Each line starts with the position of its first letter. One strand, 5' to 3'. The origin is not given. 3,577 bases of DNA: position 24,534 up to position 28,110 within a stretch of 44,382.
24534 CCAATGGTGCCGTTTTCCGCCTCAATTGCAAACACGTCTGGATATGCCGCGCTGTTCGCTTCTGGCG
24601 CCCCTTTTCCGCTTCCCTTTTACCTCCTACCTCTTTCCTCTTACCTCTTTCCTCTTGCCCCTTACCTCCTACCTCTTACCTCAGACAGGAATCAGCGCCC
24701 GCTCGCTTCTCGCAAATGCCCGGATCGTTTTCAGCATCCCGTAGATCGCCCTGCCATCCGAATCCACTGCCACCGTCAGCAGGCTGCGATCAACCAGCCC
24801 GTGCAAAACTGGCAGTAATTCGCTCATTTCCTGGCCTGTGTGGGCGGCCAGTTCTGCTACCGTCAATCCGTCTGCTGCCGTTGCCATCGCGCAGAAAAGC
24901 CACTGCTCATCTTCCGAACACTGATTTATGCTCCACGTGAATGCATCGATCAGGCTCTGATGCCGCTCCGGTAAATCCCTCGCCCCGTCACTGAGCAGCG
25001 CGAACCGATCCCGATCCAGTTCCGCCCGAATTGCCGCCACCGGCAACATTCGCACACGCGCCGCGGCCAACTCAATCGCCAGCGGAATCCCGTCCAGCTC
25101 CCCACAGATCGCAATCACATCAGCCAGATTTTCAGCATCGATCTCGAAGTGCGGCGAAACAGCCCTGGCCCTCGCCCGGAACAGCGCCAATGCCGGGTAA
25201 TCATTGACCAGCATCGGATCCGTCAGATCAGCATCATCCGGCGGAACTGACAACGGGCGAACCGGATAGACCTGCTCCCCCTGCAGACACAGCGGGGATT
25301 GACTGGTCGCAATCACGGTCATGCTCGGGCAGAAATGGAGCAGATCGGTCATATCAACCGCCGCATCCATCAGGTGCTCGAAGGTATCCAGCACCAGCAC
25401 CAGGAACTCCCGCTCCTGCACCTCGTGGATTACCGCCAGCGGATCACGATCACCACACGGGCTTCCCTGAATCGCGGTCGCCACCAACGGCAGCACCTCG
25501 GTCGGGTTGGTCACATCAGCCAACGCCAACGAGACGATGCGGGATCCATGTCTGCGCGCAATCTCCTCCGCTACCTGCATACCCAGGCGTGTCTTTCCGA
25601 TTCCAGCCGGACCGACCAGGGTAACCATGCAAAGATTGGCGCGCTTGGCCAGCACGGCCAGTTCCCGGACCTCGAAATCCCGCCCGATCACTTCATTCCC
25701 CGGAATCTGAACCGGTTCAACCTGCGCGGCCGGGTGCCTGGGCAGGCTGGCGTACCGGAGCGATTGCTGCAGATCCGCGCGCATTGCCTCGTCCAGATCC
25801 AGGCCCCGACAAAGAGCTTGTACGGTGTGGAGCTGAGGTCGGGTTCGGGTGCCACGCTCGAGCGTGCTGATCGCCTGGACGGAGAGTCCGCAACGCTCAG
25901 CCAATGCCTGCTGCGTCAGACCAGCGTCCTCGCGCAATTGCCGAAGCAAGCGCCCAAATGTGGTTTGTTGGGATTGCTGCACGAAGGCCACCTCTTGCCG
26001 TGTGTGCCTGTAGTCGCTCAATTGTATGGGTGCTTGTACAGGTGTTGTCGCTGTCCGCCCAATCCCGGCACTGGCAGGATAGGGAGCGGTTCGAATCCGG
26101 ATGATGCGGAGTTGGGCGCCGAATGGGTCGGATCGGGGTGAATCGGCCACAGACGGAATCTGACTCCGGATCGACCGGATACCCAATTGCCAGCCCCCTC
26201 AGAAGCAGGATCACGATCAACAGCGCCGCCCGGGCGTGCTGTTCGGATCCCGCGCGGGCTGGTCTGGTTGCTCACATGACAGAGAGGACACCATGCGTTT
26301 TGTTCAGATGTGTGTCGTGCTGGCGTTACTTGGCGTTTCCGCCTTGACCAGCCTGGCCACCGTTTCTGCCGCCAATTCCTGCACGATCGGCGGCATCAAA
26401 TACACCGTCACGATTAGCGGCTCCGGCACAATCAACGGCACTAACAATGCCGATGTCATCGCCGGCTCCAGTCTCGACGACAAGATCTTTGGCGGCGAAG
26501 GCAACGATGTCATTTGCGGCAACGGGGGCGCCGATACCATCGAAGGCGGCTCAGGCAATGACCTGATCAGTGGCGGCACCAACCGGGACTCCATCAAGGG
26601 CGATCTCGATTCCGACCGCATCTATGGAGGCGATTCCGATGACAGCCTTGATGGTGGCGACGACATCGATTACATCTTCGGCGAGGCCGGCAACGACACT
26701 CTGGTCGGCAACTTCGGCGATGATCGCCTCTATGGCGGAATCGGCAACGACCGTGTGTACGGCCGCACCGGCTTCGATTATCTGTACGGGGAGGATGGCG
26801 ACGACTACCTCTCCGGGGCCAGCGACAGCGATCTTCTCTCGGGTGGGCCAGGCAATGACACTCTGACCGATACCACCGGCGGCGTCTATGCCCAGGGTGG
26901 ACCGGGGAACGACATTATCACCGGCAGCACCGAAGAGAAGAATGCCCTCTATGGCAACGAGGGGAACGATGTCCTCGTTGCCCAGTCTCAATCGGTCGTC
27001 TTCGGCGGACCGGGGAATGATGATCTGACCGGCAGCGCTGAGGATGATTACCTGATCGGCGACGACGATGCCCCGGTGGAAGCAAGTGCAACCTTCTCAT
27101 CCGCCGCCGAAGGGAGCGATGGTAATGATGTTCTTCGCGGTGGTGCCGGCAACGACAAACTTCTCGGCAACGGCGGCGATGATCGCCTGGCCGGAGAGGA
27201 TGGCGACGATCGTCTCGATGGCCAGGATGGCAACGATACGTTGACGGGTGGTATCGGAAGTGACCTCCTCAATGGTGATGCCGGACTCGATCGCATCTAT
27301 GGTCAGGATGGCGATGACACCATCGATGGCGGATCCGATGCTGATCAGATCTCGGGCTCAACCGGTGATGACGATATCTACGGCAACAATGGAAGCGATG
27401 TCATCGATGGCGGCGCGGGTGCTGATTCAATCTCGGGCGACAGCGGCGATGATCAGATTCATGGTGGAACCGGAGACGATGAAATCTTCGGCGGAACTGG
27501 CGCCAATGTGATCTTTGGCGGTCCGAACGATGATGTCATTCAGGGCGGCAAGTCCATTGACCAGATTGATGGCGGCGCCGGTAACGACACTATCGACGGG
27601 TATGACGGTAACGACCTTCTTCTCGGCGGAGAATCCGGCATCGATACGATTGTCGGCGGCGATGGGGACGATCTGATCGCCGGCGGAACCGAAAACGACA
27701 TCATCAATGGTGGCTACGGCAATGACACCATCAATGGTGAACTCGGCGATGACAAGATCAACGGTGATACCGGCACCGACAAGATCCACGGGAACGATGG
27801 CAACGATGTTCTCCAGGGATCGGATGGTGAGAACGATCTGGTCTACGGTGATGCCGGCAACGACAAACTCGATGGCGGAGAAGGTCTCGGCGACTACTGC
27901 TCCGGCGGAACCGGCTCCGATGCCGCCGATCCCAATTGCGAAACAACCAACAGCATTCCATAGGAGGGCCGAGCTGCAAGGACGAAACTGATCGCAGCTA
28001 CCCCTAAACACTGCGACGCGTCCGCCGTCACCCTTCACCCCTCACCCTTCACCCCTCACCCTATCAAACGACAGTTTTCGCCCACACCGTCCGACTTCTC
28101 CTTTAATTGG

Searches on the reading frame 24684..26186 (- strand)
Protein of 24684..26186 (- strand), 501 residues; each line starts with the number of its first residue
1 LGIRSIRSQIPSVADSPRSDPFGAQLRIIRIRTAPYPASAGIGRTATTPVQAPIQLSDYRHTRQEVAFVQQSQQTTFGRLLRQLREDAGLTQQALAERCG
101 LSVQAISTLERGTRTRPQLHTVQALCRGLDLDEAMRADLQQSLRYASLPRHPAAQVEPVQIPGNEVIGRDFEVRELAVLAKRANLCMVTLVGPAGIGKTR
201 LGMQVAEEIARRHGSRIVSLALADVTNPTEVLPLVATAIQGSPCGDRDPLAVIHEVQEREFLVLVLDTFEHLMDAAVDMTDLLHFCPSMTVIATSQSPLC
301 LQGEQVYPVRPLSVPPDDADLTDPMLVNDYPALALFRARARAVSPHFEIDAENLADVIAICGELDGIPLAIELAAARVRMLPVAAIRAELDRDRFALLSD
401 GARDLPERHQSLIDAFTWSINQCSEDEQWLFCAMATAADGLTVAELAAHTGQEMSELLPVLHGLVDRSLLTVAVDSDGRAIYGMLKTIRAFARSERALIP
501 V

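Call 39: search_protein_families(library=pfam, proteins=[window:24684-26186:-], max_evalue=0.001)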
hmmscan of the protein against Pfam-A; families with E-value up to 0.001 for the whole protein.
window:24684-26186:- (501 aa): 10 families
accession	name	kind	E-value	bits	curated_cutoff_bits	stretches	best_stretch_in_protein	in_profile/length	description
PF13560.12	HTH_31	-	2.2e-18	66.8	27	1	77-139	2-64/64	Helix-turn-helix domain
PF01381.28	HTH_3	-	9.1e-14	51.7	23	1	81-132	1-51/55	Helix-turn-helix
PF13443.12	HTH_26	-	4.3e-08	33.7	22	1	81-132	2-53/63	Cro/C1-type HTH DNA-binding domain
PF13401.12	AAA_22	-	3.2e-07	31.1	27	1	187-283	7-105/130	AAA domain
PF13412.12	HTH_24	-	5.5e-07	29.5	21.9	1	79-107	7-35/48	Winged helix-turn-helix DNA-binding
PF12802.13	MarR_2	-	2.5e-06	28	27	0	79-108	9-39/61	MarR family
PF12844.13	HTH_19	-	8.3e-06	26.1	30.2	1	78-133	1-55/64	Helix-turn-helix domain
PF13191.12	AAA_16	-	1.2e-05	26.3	32.6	1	166-218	2-56/167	AAA ATPase domain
PF01695.23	IstB_IS21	-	0.00043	20.3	24.1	1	139-227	49-133/238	IstB-like ATP binding protein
PF12840.13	HTH_20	-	0.0009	19.6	27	0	79-107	8-36/51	Helix-turn-helix domain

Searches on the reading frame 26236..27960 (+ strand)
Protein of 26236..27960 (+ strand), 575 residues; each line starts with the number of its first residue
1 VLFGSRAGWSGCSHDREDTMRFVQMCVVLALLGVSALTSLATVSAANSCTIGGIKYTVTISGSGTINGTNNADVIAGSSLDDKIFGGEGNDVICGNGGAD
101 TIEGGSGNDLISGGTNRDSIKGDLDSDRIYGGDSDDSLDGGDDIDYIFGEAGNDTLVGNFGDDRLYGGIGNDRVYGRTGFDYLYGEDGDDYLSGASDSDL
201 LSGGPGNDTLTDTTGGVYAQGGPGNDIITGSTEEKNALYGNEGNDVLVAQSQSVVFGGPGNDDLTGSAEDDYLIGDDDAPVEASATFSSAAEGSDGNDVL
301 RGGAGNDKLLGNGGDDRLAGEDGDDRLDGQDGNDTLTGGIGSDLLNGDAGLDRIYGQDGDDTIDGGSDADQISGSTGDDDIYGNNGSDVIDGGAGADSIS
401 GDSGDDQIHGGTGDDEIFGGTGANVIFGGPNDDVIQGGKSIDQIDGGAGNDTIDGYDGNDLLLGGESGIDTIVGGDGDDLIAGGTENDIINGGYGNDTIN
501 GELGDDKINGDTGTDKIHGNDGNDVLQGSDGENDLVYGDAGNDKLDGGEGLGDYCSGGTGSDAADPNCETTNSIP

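Call 39: search_protein_families(library=pfam, proteins=[window:26236-27960:+], max_evalue=0.001)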
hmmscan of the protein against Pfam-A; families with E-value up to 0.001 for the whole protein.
window:26236-27960:+ (575 aa): 1 family
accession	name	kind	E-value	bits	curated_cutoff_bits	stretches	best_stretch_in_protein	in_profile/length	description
PF00353.25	HemolysinCabind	-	2.5e-82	270.6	23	17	293-327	2-36/36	RTX calcium-binding nonapeptide repeat (4 copies)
